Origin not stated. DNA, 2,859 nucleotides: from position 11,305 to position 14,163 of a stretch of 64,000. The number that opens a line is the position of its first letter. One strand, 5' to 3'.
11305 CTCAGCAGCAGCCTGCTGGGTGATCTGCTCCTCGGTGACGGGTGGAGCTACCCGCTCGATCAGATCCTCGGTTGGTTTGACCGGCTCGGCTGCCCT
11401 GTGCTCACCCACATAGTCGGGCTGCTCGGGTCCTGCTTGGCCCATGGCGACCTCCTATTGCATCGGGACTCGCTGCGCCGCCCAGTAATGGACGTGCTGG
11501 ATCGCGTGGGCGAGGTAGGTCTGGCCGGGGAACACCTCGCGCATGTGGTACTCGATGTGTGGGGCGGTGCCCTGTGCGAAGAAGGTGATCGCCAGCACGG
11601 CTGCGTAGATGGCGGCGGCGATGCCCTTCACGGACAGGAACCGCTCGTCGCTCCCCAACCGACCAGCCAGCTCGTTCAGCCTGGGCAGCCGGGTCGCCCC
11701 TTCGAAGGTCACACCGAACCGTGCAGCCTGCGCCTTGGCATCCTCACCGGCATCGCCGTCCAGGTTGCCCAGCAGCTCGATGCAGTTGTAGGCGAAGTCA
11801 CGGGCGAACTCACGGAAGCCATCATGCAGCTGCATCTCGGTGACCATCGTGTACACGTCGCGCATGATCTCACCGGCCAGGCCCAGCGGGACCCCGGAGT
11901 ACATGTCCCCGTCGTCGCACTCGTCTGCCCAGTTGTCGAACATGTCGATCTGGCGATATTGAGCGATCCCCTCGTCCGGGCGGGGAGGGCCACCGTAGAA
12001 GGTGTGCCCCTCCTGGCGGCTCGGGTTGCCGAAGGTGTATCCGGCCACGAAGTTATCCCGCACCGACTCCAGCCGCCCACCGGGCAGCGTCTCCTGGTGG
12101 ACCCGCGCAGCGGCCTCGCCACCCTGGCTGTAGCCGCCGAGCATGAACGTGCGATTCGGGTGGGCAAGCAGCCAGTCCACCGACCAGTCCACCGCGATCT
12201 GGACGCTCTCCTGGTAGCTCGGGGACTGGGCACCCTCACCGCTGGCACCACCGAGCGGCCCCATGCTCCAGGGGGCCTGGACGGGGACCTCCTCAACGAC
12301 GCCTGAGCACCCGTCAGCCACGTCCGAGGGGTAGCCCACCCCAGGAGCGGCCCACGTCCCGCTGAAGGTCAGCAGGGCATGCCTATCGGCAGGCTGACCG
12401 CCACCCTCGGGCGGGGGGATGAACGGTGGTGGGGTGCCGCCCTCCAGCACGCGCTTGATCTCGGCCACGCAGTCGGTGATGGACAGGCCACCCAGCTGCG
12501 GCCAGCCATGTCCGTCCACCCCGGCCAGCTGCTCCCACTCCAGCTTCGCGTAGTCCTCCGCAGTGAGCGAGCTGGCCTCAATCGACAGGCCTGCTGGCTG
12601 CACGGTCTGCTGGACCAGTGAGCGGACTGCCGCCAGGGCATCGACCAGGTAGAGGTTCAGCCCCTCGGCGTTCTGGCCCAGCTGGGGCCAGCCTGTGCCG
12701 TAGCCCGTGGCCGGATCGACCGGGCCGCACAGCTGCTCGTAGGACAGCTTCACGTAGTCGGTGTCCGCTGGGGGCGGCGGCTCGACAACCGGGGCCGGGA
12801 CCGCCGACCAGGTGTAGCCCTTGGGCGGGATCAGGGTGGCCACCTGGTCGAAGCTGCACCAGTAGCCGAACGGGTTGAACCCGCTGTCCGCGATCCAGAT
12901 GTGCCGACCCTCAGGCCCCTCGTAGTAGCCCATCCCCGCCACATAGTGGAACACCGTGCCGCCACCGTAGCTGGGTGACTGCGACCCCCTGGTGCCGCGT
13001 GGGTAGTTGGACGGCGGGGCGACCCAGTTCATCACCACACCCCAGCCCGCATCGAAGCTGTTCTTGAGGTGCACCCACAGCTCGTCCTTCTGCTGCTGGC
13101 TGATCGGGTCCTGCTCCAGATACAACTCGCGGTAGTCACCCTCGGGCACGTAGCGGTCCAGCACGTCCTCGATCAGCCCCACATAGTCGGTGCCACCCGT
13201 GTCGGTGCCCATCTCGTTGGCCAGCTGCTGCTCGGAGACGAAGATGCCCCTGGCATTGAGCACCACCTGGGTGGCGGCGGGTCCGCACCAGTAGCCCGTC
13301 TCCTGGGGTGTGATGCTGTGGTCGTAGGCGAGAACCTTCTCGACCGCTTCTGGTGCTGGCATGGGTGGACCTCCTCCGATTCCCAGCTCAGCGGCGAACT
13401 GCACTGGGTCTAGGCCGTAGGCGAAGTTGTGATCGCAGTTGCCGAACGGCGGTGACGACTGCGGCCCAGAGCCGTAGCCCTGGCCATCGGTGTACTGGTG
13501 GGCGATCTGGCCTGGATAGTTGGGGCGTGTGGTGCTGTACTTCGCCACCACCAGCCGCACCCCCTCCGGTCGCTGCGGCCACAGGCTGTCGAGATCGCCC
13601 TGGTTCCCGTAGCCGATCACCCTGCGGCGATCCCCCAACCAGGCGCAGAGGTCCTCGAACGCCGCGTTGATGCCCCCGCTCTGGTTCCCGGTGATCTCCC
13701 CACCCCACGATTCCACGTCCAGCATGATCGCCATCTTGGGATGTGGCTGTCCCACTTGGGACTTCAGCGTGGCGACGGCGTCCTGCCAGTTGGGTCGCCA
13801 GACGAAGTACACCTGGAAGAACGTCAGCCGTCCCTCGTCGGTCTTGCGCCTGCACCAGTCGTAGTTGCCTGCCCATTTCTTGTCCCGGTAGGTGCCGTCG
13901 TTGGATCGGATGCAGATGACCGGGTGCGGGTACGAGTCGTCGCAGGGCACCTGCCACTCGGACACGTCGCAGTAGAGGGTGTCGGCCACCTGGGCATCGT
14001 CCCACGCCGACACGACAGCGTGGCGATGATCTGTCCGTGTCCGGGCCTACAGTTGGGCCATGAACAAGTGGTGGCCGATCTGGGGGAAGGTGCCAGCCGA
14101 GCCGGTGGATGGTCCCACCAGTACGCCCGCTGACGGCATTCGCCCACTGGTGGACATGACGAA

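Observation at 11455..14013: Single 852-aa endolysin combining LysA-type and LysB-type activities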

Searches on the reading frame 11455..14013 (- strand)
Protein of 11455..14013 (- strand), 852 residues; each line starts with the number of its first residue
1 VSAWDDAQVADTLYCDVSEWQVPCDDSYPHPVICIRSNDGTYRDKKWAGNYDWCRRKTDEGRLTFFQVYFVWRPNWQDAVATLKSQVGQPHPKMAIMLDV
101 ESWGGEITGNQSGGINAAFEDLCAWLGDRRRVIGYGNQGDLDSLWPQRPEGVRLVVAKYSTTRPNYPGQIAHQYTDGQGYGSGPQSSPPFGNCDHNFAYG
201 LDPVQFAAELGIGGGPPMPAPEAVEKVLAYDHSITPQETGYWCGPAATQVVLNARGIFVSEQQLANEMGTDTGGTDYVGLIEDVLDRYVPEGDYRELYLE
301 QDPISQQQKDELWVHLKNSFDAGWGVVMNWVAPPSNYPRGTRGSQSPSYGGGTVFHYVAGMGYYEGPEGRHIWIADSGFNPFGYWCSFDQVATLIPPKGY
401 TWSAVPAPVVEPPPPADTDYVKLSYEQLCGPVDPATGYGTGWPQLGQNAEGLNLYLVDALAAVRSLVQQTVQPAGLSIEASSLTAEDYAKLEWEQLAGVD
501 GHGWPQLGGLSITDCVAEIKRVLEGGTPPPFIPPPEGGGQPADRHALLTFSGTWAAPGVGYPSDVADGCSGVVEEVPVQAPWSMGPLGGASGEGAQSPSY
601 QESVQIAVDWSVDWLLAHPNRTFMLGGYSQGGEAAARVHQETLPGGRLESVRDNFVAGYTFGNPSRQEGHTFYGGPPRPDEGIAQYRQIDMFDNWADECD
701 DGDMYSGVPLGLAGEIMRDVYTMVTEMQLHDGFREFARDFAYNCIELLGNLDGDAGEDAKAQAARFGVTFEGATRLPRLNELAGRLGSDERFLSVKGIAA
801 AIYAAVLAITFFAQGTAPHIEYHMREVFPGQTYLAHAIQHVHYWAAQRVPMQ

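Call 3: search_protein_families(library=pfam, proteins=[window:11455-14013:-], max_evalue=1)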
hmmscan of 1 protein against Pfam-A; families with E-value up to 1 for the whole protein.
window:11455-14013:- (852 aa): 3 families
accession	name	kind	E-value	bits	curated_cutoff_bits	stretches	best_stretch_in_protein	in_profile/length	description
PF13529.12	Peptidase_C39_2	-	3.7e-11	44.2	24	1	235-377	6-142/143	Peptidase_C39 like family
PF01083.28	Cutinase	-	0.00027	21.3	25.9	1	618-706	76-145/173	Cutinase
PF03412.21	Peptidase_C39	-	0.039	14.2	22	1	234-281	4-51/133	Peptidase C39 family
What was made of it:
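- On Glycoside hydrolase family 25 (muramidase): No Pfam hit on aa 1-220 even at E <= 1 (call 3).
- On Peptidase_C39_2 / LysA N5 cysteine peptidase: PF13529 scores 44.2 bits against a cutoff of 24 (call 3).
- Checked: Pfam Peptidase_C39_2, aa 235-377, E 3.7e-11, above the gathering score (call 3). Pfam Cutinase, aa 618-706, E 2.7e-4, below the gathering score (call 3).
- Pfam Cutinase is below threshold (call 3).
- Tried and rejected: Pfam gave no GH25 hit (call 3).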

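Call 4: search_protein_families(library=phrogs, proteins=[window:11455-14013:-], max_evalue=0.01)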
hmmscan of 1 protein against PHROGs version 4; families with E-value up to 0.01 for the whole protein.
window:11455-14013:- (852 aa): 5 families
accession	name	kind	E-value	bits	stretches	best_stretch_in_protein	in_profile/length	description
phrog_1519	-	lysis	4.8e-106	356.8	1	224-423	2-202/502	endolysin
phrog_6007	-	lysis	6.3e-89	300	1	223-418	209-397/483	endolysin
phrog_102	-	lysis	4.8e-73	247.7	1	541-848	92-366/369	endolysin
phrog_16428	-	lysis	2e-49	169.7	1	224-416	2-204/520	endolysin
phrog_26250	-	lysis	1.6e-17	64.7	1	9-215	273-485/530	endolysin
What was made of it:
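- On Lysin B (phage mycolyl-arabinogalactan esterase, D29 gp12 type): PHROG 102 at E 4.8e-73 (call 4).
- Checked: PHROG endolysin families covering aa 9-215, 224-423 and 541-848; the last at E 4.8e-73 (call 4).
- No structural or tail-associated domain was detected (calls 3, 4).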

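Call 5: search_protein_families(library=ncbifam, proteins=[window:11455-14013:-], max_evalue=1)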
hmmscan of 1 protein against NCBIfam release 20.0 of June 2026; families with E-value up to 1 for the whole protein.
window:11455-14013:- (852 aa): 0 families
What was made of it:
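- Pfam's GH25 and Cutinase profiles do not reach their thresholds (call 3), and NCBIfam finds nothing (call 5).
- Tried and rejected: NCBIfam gave nothing (call 5).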

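Call 7: search_dna_similar(query=window:11455-14013:-, collection=phages, mode=protein, max_rows=40)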
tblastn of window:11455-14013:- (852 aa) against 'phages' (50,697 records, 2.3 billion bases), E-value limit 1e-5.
Records with a match: 1765; places in all: 1770; records where one place covers at least 80% of the query: 0.
Best place of each record, by identity: 60-80% 206; <60% 1559.
By first word of the organism name: Mycobacterium 1359; Gordonia 383; Corynebacterium 18; Mycolicibacterium 2; Rhodococcus 2; Nocardia 1.
By host as written in the record: Mycobacterium smegmatis mc2 155 932; Gordonia terrae 3612 277; Mycobacterium smegmatis mc#155 203; Mycobacterium smegmatis mc2155 65; Gordonia rubripertincta NRRL B-16540 44; - 24; Gordonia terrae CAG3 20; Mycobacterium sp. 15; and 87 more.
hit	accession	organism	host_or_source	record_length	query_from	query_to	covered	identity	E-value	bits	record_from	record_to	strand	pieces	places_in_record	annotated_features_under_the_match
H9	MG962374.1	Mycobacterium phage Paola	Mycobacterium smegmatis mc2 155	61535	11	846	59%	48.5%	9e-73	354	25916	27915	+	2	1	29: lysin A | 30: lysin B | 31: holin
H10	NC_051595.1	Mycobacterium phage Paola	Mycobacterium smegmatis mc2 155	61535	11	846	59%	48.5%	9e-73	354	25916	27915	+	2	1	29: endolysin | 30: DNA helicase | 31: holin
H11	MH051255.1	Mycobacterium phage Leston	Mycobacterium smegmatis mc2 155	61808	11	846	59%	48.5%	9e-73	354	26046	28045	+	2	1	29: lysin A | 30: lysin B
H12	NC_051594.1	Mycobacterium phage Leston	Mycobacterium smegmatis mc2 155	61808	11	846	59%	48.5%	9e-73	354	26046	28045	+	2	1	29: endolysin | 30: DNA helicase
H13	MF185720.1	Mycobacterium phage Guillsminger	Mycobacterium smegmatis mc2 155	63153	11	846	59%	48.5%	9e-73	354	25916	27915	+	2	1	29: lysin A | 30: lysin B | 31: holin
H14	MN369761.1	Mycobacterium phage Malthus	Mycobacterium smegmatis mc2155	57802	11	842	59%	48.4%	3e-83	375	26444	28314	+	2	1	32: lysin A | 33: lysin B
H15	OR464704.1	Mycobacterium phage june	Mycolicibacterium smegmatis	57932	11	842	59%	48.4%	3e-83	375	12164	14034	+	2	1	lysin A | lysin B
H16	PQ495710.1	Mycobacterium phage Yasnaya_Polyana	Mycobacterium smegmatis mc(2)155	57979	11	842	59%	48.4%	3e-83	375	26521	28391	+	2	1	lysin A | lysin B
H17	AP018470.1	Mycobacterium phage Y2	-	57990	11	842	59%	48.4%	3e-83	375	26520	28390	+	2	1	putitive lysin A | putitive lysin B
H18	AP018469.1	Mycobacterium phage Y10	-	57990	11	842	59%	48.4%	3e-83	375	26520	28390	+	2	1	putitive lysin A | putitive lysin B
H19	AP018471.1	Mycobacterium phage Y10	-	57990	11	842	59%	48.4%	3e-83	375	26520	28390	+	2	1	putitive lysin A | putitive lysin B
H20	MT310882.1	Mycobacterium phage JF1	Mycobacterium smegmatis mc#155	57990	11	842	59%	48.4%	3e-83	375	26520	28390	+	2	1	31: lysin A | 32: lysin B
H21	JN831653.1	Mycobacterium phage Fionnbharth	Mycobacterium smegmatis mc2 155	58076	11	842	59%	48.4%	3e-83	375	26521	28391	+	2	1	31: lysin A | 32: lysin B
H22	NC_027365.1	Mycobacterium phage Fionnbharth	Mycobacterium smegmatis mc2 155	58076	11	842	59%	48.4%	3e-83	375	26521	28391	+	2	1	31: endolysin | 32: lysin B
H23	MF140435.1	Mycobacterium phage Wintermute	Mycobacterium smegmatis mc2 155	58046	11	842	59%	48.4%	4e-83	375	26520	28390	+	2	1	31: lysin A | 32: lysin B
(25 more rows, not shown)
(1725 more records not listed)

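Call 8: find_homologous_proteins(query=window:11455-14013:-, max_evalue=1e-10)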
Query window:11455-14013:- (852 aa): 389 proteins with E <= 1e-10 among 8000 candidates; the best 120 are listed.
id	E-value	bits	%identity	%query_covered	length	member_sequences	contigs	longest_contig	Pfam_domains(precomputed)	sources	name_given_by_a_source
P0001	0.0e+0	2034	100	100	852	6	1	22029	PF13529.14,PF27131.1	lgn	-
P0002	0.0e+0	1094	64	43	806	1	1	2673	PF13529.14,PF27131.1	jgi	jgi:hypothetical protein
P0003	4.7e-278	943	54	43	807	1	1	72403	PF13529.14,PF27131.1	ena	-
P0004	2.5e-263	895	64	73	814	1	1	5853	PF13529.14,PF27131.1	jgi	jgi:hypothetical protein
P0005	1.8e-258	878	63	74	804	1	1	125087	PF13529.14,PF27131.1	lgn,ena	-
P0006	9.4e-253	860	61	75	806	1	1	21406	PF13529.14,PF27131.1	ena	-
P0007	6.0e-249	847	63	74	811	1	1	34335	PF13529.14,PF27131.1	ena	-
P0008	4.9e-247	841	60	73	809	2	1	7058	PF13529.14,PF27131.1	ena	-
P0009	5.0e-222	758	58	74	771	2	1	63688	PF13529.14,PF27131.1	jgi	jgi:hypothetical protein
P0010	1.3e-221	757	55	74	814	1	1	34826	PF13529.14,PF27131.1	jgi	jgi:hypothetical protein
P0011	2.2e-219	749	77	47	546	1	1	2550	PF13529.14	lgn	-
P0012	2.8e-216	739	63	62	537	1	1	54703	PF13529.14,PF27131.1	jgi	jgi:hypothetical protein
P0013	3.1e-211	722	56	73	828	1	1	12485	PF13529.14,PF27131.1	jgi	jgi:predicted chitinase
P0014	1.5e-154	535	58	26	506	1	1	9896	PF13529.14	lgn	-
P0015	2.2e-143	498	57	24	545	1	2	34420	PF13529.14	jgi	jgi:hypothetical protein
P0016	9.5e-132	459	61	21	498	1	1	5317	PF13529.14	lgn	-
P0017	1.2e-131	459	56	21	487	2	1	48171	PF13529.14,PF27131.1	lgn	-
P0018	1.6e-128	448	57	21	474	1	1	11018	PF13529.14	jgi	jgi:hypothetical protein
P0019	3.0e-127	444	55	21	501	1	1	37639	PF27131.1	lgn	-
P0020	3.0e-127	444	56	24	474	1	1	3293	PF13529.14,PF27131.1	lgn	-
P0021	6.1e-124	433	55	24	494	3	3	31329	PF13529.14,PF27131.1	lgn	-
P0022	6.9e-124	433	56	21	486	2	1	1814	PF13529.14,PF27131.1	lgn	-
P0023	1.3e-123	432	51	25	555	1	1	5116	PF13529.14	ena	-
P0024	1.7e-122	429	52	26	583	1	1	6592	PF08310.18,PF13529.14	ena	-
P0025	1.5e-117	412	47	28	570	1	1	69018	PF08310.18,PF13529.14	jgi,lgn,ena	-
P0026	3.1e-115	404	58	21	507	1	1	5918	PF13529.14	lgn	-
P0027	8.6e-115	403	53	21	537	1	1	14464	PF13529.14,PF27131.1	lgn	-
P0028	3.3e-113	398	59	37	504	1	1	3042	PF13529.14,PF27131.1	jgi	jgi:hypothetical protein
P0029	7.7e-113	397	60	36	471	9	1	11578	PF13529.14,PF27131.1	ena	-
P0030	1.9e-108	382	57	39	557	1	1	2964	PF00182.25,PF13529.14,PF27131.1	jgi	jgi:predicted chitinase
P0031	1.3e-107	379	57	37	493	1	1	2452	PF13529.14,PF27131.1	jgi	jgi:hypothetical protein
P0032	1.3e-107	379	56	37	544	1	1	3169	PF13529.14,PF27131.1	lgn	-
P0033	3.1e-106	375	56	39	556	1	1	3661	PF00182.25,PF13529.14,PF27131.1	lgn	-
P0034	1.0e-104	370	56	37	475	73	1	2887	PF13529.14,PF27131.1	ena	-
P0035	1.3e-103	366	56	37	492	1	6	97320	PF13529.14,PF27131.1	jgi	jgi:hypothetical protein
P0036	6.3e-103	364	56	37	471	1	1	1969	PF13529.14,PF27131.1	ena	-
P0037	2.8e-102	362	55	37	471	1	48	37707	PF13529.14,PF27131.1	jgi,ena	-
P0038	6.1e-102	360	55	37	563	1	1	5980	PF00182.25,PF13529.14,PF27131.1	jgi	jgi:predicted chitinase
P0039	7.7e-102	360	62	21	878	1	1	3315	PF13529.14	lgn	-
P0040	8.2e-102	360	55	38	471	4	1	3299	PF13529.14,PF27131.1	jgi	-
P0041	2.6e-101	358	56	37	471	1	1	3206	PF13529.14,PF27131.1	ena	-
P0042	1.0e-100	356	56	37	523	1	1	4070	PF13529.14,PF27131.1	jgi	jgi:predicted chitinase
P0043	2.1e-99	352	55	36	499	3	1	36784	PF13529.14,PF27131.1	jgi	jgi:hypothetical protein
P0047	6.0e-98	347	54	37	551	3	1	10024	PF00182.25,PF13529.14,PF27131.1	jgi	jgi:predicted chitinase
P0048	8.2e-98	347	55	37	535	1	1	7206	PF13529.14,PF27131.1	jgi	jgi:predicted chitinase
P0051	5.2e-97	344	55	36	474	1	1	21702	PF13529.14,PF27131.1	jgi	jgi:hypothetical protein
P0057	2.0e-94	336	54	36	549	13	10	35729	PF00182.25,PF13529.14,PF27131.1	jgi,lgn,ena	jgi:putative chitinase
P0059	8.3e-94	334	52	37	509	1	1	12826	PF00182.25,PF13529.14,PF27131.1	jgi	jgi:hypothetical protein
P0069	1.3e-91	326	53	37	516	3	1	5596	PF00182.25,PF13529.14,PF27131.1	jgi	jgi:putative chitinase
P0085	2.4e-87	312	63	25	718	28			PF08924.18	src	-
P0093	1.6e-82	296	70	22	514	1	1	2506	PF13529.14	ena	-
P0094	2.5e-82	296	71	21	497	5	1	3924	PF13529.14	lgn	-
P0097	8.1e-81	291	69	21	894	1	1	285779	PF00959.25,PF13529.14,PF13810.13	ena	-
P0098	1.5e-80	290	69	21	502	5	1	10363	PF13529.14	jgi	jgi:lysozyme family protein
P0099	2.4e-80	289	70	21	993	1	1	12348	PF13529.14,PF13810.13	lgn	-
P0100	2.7e-80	289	68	21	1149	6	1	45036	PF13529.14,PF13810.13,PF01471.24,PF08924.18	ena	-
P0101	3.0e-80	289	59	27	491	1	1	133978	PF13529.14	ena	-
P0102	5.7e-80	288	67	21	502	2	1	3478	PF13529.14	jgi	jgi:lysozyme family protein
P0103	1.9e-79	286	64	22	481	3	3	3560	PF13529.14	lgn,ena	-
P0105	1.4e-78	283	68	21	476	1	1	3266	PF13529.14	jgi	jgi:predicted chitinase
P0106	1.5e-78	283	69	21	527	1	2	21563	PF13529.14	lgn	-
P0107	3.9e-78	282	66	21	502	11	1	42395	PF00182.25,PF13529.14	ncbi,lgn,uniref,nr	ncbi:endolysin [Mycobacterium phage Xeno]|uniref:Lysin A n=1 Tax=Mycobacterium phage Xeno TaxID=1821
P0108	5.8e-78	281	68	21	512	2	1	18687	PF13529.14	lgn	-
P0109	6.7e-78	281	65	23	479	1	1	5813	PF13529.14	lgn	-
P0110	9.3e-78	280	66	21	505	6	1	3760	PF13529.14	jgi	jgi:lysozyme family protein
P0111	9.4e-78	280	65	23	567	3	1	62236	PF13529.14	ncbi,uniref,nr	ncbi:lysin A [Mycobacterium phage Amgine]|uniref:Lysin A n=1 Tax=Mycobacterium phage Amgine TaxID=20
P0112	1.7e-77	280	64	23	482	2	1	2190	PF13529.14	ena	-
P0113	1.7e-77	280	66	21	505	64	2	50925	PF13529.14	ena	-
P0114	2.5e-77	279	68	21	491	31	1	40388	PF13529.14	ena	-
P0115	2.9e-77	279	68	20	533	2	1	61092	PF13529.14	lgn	-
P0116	3.4e-77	279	64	23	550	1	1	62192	PF13529.14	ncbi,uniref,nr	ncbi:endolysin [Mycobacterium phage Yuna]|uniref:Lysin A n=1 Tax=Mycobacterium phage Yuna TaxID=2599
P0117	4.3e-77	278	64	23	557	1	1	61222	PF13529.14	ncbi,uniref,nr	ncbi:endolysin [Mycobacterium phage Curiosium]|uniref:Lysin A n=1 Tax=Mycobacterium phage Curiosium 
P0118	4.9e-77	278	63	22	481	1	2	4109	PF13529.14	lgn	-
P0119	6.1e-77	278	65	22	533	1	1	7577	PF13529.14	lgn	-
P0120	6.5e-77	278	66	21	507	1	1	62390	PF00182.25,PF13529.14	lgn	-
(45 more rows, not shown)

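Call 10: search_protein_families(library=pfam, proteins=[P0002, P0003, P0004, P0005, P0006, P0007, P0009, P0010, P0013, P0012], max_evalue=0.01)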
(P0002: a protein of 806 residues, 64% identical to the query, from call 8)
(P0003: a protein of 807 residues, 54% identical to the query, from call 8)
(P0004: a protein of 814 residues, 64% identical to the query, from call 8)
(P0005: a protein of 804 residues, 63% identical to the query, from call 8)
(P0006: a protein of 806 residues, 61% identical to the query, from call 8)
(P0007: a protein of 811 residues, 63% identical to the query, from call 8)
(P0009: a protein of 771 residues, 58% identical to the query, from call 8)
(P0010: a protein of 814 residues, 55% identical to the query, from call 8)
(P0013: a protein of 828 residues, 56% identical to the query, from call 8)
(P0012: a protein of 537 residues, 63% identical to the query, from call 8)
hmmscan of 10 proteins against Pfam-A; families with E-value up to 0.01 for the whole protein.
P0002 (806 aa): 1 family
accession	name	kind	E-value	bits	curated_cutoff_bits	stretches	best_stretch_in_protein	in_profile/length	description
PF13529.12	Peptidase_C39_2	-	9.3e-10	39.7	24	1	245-388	5-142/143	Peptidase_C39 like family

P0003 (807 aa): 1 family
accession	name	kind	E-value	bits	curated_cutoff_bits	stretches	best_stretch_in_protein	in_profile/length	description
PF13529.12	Peptidase_C39_2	-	3e-10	41.2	24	1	214-356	6-142/143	Peptidase_C39 like family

P0004 (814 aa): 1 family
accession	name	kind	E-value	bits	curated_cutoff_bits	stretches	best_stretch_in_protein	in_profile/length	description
PF13529.12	Peptidase_C39_2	-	8.5e-10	39.8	24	1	189-334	5-142/143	Peptidase_C39 like family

P0005 (804 aa): 1 family
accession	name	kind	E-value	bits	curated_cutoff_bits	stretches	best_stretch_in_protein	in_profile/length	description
PF13529.12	Peptidase_C39_2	-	1.2e-11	45.8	24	1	184-327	7-142/143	Peptidase_C39 like family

P0006 (806 aa): 1 family
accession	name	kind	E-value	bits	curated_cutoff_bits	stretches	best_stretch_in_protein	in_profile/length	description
PF13529.12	Peptidase_C39_2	-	3.1e-11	44.5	24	1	183-327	6-142/143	Peptidase_C39 like family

P0007 (811 aa): 1 family
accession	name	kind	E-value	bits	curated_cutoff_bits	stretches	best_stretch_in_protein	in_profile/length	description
PF13529.12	Peptidase_C39_2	-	1.8e-11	45.3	24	1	185-328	7-141/143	Peptidase_C39 like family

P0009 (771 aa): 1 family
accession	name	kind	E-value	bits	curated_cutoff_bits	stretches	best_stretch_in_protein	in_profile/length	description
PF13529.12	Peptidase_C39_2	-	3.6e-14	54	24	1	171-314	5-142/143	Peptidase_C39 like family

P0010 (814 aa): 1 family
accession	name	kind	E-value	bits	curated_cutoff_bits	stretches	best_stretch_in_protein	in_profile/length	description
PF13529.12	Peptidase_C39_2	-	1.2e-08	36.1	24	1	192-333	7-142/143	Peptidase_C39 like family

P0013 (828 aa): 2 families
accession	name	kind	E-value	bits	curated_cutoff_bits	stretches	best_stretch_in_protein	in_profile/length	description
PF13529.12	Peptidase_C39_2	-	5.7e-14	53.3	24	1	221-364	5-142/143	Peptidase_C39 like family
PF00182.24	Glyco_hydro_19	-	0.00015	22.1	25.5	1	54-151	70-158/232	Chitinase class I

P0012 (537 aa): 1 family
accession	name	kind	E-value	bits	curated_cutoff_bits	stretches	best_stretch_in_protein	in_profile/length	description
PF13529.12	Peptidase_C39_2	-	1e-13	52.5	24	1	224-365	7-142/143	Peptidase_C39 like family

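Call 24: search_solved_structures(query=window:11455-14013:-, max_evalue=1, show_alignments=3)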
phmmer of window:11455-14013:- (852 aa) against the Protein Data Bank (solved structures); distinct sequences matched with E-value up to 1: 1.
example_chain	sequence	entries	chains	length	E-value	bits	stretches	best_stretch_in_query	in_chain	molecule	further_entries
22oc_A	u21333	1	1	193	0.23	12.7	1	236-284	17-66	P210 WT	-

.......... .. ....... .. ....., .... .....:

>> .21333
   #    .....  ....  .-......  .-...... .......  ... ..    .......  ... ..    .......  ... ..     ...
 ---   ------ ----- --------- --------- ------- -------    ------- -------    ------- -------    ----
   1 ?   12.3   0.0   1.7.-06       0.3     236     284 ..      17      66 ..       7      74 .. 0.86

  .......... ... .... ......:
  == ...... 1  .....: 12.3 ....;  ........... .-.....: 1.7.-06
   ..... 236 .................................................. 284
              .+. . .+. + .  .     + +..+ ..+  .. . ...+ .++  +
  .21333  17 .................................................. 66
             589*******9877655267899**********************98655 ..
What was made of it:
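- Tried and rejected: phmmer of the full protein against PDB sequences found only a marginal C39-region hit and missed D29 LysB (call 24).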
